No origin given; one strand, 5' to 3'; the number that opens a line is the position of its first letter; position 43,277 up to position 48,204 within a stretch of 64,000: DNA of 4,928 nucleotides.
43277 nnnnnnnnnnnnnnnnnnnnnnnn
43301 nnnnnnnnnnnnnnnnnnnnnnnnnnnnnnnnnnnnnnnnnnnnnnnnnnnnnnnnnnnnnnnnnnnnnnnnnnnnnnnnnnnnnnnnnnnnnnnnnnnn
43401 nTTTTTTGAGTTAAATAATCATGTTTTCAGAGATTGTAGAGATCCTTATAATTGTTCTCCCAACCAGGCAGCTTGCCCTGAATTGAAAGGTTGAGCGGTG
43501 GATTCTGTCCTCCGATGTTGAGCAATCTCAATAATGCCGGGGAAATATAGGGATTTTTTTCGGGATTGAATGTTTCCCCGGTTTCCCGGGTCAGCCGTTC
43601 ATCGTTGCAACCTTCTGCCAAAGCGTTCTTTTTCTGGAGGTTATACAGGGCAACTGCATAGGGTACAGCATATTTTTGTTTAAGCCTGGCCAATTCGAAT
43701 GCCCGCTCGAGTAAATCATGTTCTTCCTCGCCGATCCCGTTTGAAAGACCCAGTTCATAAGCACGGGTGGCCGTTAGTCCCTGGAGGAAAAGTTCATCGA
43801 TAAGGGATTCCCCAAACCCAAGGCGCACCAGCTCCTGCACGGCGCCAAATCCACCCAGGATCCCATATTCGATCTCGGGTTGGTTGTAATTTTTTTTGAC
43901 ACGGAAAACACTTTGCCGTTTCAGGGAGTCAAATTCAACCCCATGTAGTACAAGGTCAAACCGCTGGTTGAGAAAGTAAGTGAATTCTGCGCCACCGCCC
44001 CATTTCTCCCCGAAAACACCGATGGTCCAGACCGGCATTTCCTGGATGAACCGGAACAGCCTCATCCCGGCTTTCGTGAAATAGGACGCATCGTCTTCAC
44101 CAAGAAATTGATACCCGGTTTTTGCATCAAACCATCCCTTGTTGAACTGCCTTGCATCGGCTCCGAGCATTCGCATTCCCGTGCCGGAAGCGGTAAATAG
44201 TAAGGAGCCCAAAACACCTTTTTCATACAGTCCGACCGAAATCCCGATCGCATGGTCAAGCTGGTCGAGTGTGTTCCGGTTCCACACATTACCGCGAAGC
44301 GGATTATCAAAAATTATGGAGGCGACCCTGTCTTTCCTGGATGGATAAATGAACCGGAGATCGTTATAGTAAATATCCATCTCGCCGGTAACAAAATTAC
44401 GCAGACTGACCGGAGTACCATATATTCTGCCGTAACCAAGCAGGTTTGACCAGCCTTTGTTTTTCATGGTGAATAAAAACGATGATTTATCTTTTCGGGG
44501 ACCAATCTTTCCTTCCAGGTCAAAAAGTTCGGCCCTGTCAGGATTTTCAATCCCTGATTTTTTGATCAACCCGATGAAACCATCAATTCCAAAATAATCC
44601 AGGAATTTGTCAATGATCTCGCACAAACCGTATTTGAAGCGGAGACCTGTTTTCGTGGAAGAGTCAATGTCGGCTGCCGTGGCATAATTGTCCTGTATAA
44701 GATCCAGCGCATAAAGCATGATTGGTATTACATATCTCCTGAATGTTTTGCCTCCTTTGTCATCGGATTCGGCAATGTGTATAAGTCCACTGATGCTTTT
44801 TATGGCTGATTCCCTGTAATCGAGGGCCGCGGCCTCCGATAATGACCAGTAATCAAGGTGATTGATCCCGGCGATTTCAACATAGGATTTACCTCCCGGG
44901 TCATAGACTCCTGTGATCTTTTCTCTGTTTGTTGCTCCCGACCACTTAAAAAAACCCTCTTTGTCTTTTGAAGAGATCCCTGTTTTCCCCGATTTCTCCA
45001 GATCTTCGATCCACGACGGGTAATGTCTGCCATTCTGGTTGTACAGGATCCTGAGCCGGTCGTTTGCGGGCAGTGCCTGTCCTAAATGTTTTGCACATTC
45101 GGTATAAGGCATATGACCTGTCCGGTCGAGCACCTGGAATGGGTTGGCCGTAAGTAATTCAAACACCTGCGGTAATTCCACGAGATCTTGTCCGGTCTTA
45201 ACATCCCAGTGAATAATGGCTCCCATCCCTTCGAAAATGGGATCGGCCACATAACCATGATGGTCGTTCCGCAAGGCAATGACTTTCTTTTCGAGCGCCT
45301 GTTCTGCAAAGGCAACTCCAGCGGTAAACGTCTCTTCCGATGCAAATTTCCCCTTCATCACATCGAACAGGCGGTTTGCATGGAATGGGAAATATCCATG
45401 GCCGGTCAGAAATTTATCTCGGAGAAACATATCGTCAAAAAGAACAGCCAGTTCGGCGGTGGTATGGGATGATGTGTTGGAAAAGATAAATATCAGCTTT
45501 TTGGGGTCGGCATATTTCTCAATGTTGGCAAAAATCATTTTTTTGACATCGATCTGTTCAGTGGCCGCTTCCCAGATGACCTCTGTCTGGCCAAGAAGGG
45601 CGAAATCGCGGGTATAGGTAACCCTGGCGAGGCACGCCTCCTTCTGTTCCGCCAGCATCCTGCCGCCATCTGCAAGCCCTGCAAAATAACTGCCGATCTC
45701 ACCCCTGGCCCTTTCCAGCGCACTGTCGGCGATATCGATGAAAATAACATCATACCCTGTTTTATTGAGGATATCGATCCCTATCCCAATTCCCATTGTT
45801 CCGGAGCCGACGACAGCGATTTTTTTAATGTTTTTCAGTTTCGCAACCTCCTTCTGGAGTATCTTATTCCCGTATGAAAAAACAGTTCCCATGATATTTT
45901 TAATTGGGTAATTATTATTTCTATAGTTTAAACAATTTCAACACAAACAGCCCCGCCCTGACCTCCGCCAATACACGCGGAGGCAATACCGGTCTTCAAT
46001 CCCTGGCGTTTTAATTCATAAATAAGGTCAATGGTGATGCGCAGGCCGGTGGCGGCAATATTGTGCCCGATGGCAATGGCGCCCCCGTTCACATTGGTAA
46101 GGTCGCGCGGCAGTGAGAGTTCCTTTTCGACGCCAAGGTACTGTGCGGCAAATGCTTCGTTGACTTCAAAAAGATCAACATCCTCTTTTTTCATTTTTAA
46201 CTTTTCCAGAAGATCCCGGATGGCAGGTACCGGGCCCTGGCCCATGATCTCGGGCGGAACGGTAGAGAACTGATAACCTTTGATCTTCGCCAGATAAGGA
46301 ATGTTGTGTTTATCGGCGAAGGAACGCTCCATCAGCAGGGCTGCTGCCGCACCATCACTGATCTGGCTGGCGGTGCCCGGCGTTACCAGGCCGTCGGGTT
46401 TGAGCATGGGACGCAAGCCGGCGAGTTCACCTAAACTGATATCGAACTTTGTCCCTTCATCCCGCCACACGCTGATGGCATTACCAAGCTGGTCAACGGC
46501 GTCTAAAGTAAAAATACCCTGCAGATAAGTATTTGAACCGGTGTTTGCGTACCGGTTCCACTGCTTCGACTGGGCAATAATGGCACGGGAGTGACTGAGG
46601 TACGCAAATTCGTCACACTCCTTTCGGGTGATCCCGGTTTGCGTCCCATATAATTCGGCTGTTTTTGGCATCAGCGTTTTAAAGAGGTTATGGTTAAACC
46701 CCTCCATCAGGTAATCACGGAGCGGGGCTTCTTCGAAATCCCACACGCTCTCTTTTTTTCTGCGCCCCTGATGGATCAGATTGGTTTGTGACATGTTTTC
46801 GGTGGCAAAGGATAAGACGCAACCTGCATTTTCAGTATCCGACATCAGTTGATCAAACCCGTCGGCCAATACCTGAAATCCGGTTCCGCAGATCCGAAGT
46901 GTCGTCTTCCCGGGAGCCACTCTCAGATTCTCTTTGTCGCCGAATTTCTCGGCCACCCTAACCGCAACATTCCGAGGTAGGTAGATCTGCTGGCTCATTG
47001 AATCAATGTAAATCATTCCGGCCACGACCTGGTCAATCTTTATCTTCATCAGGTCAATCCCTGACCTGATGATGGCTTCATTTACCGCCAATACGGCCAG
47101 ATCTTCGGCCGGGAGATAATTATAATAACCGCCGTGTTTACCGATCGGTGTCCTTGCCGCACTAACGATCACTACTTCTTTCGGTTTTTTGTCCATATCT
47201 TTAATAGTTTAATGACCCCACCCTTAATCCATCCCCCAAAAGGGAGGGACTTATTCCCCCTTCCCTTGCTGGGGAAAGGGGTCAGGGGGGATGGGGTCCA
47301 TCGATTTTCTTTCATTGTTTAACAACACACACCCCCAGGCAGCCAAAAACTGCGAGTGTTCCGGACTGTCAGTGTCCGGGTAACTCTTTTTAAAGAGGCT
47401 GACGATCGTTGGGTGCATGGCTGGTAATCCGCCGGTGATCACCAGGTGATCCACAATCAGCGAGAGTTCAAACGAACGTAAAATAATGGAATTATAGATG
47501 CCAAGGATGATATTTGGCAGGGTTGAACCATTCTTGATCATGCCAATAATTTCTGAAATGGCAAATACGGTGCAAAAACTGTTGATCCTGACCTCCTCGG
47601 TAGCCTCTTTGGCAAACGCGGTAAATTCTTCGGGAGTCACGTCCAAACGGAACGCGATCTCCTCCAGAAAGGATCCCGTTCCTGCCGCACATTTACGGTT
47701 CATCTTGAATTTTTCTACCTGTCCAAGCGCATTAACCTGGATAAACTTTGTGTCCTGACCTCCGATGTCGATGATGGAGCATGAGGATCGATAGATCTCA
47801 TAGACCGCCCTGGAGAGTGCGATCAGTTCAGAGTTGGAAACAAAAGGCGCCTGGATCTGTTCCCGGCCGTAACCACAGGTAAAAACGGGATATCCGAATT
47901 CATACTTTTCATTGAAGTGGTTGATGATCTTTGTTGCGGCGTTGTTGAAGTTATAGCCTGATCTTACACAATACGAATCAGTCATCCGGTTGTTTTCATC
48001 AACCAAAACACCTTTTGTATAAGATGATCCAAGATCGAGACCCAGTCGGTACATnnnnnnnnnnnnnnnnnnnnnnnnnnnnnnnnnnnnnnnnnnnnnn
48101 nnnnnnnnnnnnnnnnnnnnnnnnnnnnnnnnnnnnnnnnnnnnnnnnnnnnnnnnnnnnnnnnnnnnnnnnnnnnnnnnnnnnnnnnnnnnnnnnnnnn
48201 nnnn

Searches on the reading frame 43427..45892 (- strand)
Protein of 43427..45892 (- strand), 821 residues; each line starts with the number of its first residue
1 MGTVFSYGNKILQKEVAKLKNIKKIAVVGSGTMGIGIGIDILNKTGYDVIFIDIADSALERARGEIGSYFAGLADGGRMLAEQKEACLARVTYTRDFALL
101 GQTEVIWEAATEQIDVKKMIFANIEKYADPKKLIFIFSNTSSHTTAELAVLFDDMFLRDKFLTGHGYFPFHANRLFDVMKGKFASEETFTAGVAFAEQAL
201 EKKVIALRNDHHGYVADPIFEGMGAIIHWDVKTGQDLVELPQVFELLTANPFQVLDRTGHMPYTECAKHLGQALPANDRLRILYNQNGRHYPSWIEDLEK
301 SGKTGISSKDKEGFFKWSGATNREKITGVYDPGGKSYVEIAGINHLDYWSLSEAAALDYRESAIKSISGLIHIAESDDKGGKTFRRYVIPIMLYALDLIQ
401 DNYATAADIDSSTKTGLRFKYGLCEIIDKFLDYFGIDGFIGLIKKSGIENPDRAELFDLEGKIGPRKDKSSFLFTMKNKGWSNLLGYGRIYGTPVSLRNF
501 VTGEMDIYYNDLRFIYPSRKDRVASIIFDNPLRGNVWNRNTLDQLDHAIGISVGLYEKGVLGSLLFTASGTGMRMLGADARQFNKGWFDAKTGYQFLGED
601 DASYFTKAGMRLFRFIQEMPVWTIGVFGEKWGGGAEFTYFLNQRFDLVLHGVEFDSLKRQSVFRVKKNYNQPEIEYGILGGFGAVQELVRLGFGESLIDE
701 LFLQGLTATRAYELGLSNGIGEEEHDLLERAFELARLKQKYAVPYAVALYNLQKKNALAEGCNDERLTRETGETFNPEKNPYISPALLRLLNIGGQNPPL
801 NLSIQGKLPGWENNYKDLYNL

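Call 14: search_protein_families(library=ncbifam, proteins=[window:43427-45892:-], max_evalue=0.00001)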
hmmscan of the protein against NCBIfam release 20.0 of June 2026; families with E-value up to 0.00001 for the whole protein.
window:43427-45892:- (821 aa): 21 families
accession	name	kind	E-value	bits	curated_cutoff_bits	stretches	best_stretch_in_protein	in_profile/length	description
NF004474.0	PRK05808.1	subfamily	2.3e-31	109.1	408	1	21-220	2-193/283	3-hydroxybutyryl-CoA dehydrogenase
NF004699.0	PRK06035.1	equivalog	6.1e-31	107.7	500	1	21-204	2-181/294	3-hydroxyacyl-CoA dehydrogenase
NF008727.0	PRK11730.1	equivalog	1.4e-28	99.6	870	1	13-245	304-528/717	fatty acid oxidation complex subunit alpha FadB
NF006124.0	PRK08268.1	subfamily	7.9e-28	97.7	508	1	19-205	4-184/507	3-hydroxyacyl-CoA dehydrogenase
NF005875.0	PRK07819.1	subfamily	8.9e-27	94.2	319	1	20-216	3-193/287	3-hydroxybutyryl-CoA dehydrogenase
NF006722.0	PRK09260.1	equivalog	5.3e-26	91.5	429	1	22-219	2-192/289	3-hydroxyacyl-CoA dehydrogenase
TIGR02437.1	FadB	equivalog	1.1e-24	86.8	933.55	1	14-245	305-528/714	fatty acid oxidation complex subunit alpha FadB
NF005715.0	PRK07530.1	equivalog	1.5e-24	86.9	420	1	21-219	3-193/292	3-hydroxybutyryl-CoA dehydrogenase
NF006143.0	PRK08293.1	equivalog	1.6e-21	76.9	312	1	20-219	2-196/291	3-hydroxyacyl-CoA dehydrogenase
TIGR02279.1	PaaC-3OHAcCoADH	equivalog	2.9e-19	69.3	669.4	1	19-150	2-130/503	3-hydroxyacyl-CoA dehydrogenase PaaH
NF008363.0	PRK11154.1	equivalog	2.2e-18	65.7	869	1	17-215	304-495/708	fatty acid oxidation complex subunit alpha FadJ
NF004783.0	PRK06129.1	equivalog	1.2e-17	64.3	347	1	22-216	2-190/315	3-hydroxyacyl-CoA dehydrogenase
TIGR02440.1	FadJ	equivalog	9.9e-16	57.2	968.45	1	17-214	299-489/699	fatty acid oxidation complex subunit alpha FadJ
NF006125.0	PRK08269.1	equivalog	4e-15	55.7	427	1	21-170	4-157/334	3-hydroxybutyryl-CoA dehydrogenase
TIGR02441.1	fa_ox_alpha_mit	equivalog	1.2e-14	53.4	964.65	1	20-239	333-544/737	fatty acid oxidation complex subunit alpha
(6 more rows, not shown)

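Call 15: search_protein_families(library=pfam, proteins=[window:43427-45892:-], max_evalue=0.00001)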
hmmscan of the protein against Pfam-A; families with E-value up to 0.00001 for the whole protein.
window:43427-45892:- (821 aa): 1 family
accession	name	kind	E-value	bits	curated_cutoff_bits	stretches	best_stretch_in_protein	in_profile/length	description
PF02737.24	3HCDH_N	-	3.6e-31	108.9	22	1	24-209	1-178/180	3-hydroxyacyl-CoA dehydrogenase, NAD binding domain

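Call 54: search_protein_families(library=ncbifam, proteins=[window:43427-45892:-], max_evalue=1e-10)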
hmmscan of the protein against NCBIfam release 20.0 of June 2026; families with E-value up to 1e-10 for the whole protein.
window:43427-45892:- (821 aa): 18 families
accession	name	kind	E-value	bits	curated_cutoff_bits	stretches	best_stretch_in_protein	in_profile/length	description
NF004474.0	PRK05808.1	subfamily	2.3e-31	109.1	408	1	21-220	2-193/283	3-hydroxybutyryl-CoA dehydrogenase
NF004699.0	PRK06035.1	equivalog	6.1e-31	107.7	500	1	21-204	2-181/294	3-hydroxyacyl-CoA dehydrogenase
NF008727.0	PRK11730.1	equivalog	1.4e-28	99.6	870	1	13-245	304-528/717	fatty acid oxidation complex subunit alpha FadB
NF006124.0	PRK08268.1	subfamily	7.9e-28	97.7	508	1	19-205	4-184/507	3-hydroxyacyl-CoA dehydrogenase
NF005875.0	PRK07819.1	subfamily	8.9e-27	94.2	319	1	20-216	3-193/287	3-hydroxybutyryl-CoA dehydrogenase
NF006722.0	PRK09260.1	equivalog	5.3e-26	91.5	429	1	22-219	2-192/289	3-hydroxyacyl-CoA dehydrogenase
TIGR02437.1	FadB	equivalog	1.1e-24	86.8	933.55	1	14-245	305-528/714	fatty acid oxidation complex subunit alpha FadB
NF005715.0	PRK07530.1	equivalog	1.5e-24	86.9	420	1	21-219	3-193/292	3-hydroxybutyryl-CoA dehydrogenase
NF006143.0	PRK08293.1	equivalog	1.6e-21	76.9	312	1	20-219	2-196/291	3-hydroxyacyl-CoA dehydrogenase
TIGR02279.1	PaaC-3OHAcCoADH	equivalog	2.9e-19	69.3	669.4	1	19-150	2-130/503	3-hydroxyacyl-CoA dehydrogenase PaaH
NF008363.0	PRK11154.1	equivalog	2.2e-18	65.7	869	1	17-215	304-495/708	fatty acid oxidation complex subunit alpha FadJ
NF004783.0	PRK06129.1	equivalog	1.2e-17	64.3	347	1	22-216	2-190/315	3-hydroxyacyl-CoA dehydrogenase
TIGR02440.1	FadJ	equivalog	9.9e-16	57.2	968.45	1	17-214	299-489/699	fatty acid oxidation complex subunit alpha FadJ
NF006125.0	PRK08269.1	equivalog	4e-15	55.7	427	1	21-170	4-157/334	3-hydroxybutyryl-CoA dehydrogenase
TIGR02441.1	fa_ox_alpha_mit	equivalog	1.2e-14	53.4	964.65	1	20-239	333-544/737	fatty acid oxidation complex subunit alpha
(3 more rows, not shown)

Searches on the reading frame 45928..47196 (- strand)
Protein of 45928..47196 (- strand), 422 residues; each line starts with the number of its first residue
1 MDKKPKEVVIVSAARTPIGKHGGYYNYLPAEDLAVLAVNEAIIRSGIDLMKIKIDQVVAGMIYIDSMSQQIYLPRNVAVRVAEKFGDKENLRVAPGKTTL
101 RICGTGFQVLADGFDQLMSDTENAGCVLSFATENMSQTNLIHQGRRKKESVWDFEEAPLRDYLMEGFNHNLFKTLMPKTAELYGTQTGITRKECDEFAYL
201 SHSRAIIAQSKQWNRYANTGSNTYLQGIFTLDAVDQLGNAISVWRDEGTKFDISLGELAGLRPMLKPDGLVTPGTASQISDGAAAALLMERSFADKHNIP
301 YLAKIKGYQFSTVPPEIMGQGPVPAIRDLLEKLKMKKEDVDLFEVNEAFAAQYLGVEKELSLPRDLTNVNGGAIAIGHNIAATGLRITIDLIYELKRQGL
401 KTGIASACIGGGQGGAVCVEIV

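Call 14: search_protein_families(library=ncbifam, proteins=[window:45928-47196:-], max_evalue=0.00001)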
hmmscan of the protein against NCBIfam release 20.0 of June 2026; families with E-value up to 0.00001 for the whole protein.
window:45928-47196:- (422 aa): 33 families (the best 25 are shown)
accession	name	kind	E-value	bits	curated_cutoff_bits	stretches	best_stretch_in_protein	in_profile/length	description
TIGR01930.1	AcCoA-C-Actrans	subfamily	5e-86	289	240.55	1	10-420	1-385/385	acetyl-CoA C-acyltransferase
NF006552.0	PRK09051.1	subfamily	4.9e-75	253.2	565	1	6-420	4-393/395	beta-ketothiolase BktB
NF004853.0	PRK06205.1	subfamily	2.7e-71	240.7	551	1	6-420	2-401/404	acetyl-CoA C-acetyltransferase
NF005805.0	PRK07661.1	equivalog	3.7e-71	240.1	633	1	6-421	2-390/391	acetyl-CoA C-acetyltransferase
NF006086.0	PRK08235.1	equivalog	3e-67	227.4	526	1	7-421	3-392/393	acetyl-CoA C-acetyltransferase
NF042999.1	bketothiol_BktB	equivalog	3.7e-67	227.3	725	1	6-420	3-392/394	beta-ketothiolase BktB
NF004206.0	PRK05656.1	subfamily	8.8e-66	222.5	688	1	6-420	2-391/392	acetyl-CoA C-acetyltransferase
NF006510.0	PRK08947.1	equivalog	2.6e-62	211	519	1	6-420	2-385/387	acetyl-CoA C-acyltransferase FadA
NF006551.0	PRK09050.1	subfamily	8e-62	209.6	605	1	6-421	2-400/401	3-oxoadipyl-CoA thiolase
TIGR02430.1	pcaF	equivalog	1.6e-61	208.6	597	1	6-421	1-399/400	3-oxoadipyl-CoA thiolase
NF006553.0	PRK09052.1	equivalog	1.2e-60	205.7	567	1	1-421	1-398/399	acetyl-CoA C-acyltransferase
NF006030.0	PRK08170.1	equivalog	2.8e-59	201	593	1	4-421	8-432/434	acetyl-CoA C-acetyltransferase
NF005033.0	PRK06445.1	equivalog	3.8e-59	200.8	511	1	23-420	26-393/395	acetyl-CoA C-acetyltransferase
NF042967.1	AcCoAtase_PhaA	equivalog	3.8e-59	200.8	740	1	6-422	2-396/396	acetyl-CoA acetyltransferase PhaA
NF005890.0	PRK07851.1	equivalog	8.6e-59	199.5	580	1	6-420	2-403/406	acetyl-CoA C-acetyltransferase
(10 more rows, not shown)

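Call 15: search_protein_families(library=pfam, proteins=[window:45928-47196:-], max_evalue=0.00001)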
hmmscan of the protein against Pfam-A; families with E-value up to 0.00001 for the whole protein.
window:45928-47196:- (422 aa): 2 families
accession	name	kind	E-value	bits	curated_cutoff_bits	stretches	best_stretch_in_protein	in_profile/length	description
PF02803.24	Thiolase_C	-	4.8e-41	139.7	27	1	301-420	3-122/123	Thiolase, C-terminal domain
PF00108.29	Thiolase_N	-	8.5e-34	117.5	26.4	1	8-292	1-260/260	Thiolase, N-terminal domain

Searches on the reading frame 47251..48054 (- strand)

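Call 14: search_protein_families(library=ncbifam, proteins=[window:47251-48054:-], max_evalue=0.00001)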
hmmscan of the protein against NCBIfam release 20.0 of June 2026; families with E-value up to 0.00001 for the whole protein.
window:47251-48054:- (267 aa): 5 families
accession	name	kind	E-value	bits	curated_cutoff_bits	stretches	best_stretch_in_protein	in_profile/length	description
TIGR00241.1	CoA_E_activ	domain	8.2e-42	143.4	125.4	1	3-245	2-248/248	acyl-CoA dehydratase activase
TIGR02259.1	benz_CoA_red_A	equivalog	7.9e-30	104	578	1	57-209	233-390/432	benzoyl-CoA reductase subunit A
TIGR03192.1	benz_CoA_bzdQ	equivalog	2.4e-20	73.2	380.2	1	4-218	35-256/293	benzoyl-CoA reductase, bzd-type, subunit Q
TIGR03286.1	methan_mark_15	hypoth_equivalog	1e-18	67.5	455.75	1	4-246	147-401/404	methanogenesis marker 15 protein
TIGR02261.1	benz_CoA_red_D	equivalog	1.6e-18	66.8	312.85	1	87-198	94-205/262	benzoyl-CoA reductase subunit D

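Call 15: search_protein_families(library=pfam, proteins=[window:47251-48054:-], max_evalue=0.00001)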
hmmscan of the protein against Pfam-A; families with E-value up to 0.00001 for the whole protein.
window:47251-48054:- (267 aa): 1 family
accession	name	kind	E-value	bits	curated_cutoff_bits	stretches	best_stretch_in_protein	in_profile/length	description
PF01869.26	BcrAD_BadFG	-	5.6e-30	105.2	31.5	1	4-244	1-269/271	BadF/BadG/BcrA/BcrD ATPase family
